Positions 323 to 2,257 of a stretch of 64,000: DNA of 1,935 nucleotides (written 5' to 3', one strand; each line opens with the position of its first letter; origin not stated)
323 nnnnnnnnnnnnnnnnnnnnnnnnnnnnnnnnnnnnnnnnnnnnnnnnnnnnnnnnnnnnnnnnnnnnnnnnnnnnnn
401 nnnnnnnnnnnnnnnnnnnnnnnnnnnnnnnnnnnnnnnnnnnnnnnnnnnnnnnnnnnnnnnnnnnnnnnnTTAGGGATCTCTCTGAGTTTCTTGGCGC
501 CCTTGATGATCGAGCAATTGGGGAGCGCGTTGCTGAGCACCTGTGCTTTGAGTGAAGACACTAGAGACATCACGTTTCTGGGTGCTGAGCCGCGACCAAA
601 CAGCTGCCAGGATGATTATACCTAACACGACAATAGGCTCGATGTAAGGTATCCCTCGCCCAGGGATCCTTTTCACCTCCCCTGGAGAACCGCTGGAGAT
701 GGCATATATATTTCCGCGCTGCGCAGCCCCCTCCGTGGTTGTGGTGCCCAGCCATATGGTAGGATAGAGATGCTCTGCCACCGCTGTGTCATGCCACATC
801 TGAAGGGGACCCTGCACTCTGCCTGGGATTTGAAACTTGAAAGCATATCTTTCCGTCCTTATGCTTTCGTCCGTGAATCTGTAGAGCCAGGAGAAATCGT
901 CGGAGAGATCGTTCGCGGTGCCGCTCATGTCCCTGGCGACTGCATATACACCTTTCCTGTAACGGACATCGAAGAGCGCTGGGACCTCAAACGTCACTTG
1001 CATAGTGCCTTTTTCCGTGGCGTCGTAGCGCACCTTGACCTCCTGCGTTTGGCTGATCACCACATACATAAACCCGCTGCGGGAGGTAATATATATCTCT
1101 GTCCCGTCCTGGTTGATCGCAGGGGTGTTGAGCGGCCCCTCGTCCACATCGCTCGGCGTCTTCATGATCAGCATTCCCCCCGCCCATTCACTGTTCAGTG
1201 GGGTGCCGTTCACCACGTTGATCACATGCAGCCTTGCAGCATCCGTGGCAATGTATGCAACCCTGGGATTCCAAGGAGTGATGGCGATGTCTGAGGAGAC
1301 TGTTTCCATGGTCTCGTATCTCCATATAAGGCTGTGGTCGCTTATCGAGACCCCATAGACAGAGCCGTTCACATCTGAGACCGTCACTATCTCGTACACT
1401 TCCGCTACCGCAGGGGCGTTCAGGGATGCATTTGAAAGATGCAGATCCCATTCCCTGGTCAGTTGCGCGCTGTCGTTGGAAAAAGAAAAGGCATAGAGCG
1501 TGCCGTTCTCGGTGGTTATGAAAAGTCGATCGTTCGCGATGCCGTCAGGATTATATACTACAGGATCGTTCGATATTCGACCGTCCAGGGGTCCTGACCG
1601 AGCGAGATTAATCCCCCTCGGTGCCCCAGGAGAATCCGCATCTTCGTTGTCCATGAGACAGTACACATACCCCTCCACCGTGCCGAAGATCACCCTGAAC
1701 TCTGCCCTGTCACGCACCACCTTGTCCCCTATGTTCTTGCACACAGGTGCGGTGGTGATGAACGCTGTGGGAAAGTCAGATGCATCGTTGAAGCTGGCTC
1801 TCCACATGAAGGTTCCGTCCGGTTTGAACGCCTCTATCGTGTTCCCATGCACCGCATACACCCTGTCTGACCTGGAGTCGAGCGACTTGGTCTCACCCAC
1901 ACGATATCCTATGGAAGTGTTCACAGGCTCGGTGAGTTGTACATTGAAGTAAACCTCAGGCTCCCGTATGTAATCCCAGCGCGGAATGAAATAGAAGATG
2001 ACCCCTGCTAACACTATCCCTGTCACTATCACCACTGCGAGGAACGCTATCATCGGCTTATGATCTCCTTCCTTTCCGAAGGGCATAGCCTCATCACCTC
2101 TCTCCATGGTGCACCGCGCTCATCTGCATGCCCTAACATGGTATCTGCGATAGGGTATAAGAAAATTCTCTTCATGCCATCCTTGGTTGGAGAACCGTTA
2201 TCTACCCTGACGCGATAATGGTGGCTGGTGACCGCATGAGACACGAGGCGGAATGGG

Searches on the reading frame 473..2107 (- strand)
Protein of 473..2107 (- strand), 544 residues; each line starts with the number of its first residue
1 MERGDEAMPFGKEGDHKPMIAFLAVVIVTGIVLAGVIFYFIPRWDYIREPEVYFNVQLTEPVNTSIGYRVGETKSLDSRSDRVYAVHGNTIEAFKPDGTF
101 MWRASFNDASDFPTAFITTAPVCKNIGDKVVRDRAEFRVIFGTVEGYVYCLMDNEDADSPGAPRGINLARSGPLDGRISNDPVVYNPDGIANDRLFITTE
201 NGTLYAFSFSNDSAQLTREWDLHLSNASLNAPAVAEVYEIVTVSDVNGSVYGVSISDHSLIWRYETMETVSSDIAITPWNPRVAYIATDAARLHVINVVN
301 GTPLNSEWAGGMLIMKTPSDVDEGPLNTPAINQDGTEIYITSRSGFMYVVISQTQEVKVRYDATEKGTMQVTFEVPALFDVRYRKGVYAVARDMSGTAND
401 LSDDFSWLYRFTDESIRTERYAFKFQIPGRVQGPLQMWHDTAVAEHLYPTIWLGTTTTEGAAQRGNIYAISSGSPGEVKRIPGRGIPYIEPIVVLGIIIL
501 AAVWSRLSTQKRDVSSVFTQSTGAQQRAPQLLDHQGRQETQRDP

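Call 55: search_protein_families(library=pfam, proteins=[window:473-2107:-], max_evalue=0.00001)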
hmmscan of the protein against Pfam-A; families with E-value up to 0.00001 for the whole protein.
window:473-2107:- (544 aa): 1 family
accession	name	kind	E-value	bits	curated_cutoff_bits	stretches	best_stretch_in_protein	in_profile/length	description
PF13570.13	Beta-prop_ACSF4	-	4.3e-11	43.2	133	1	138-397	63-283/329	Beta-alanine-activating enzyme, beta-propeller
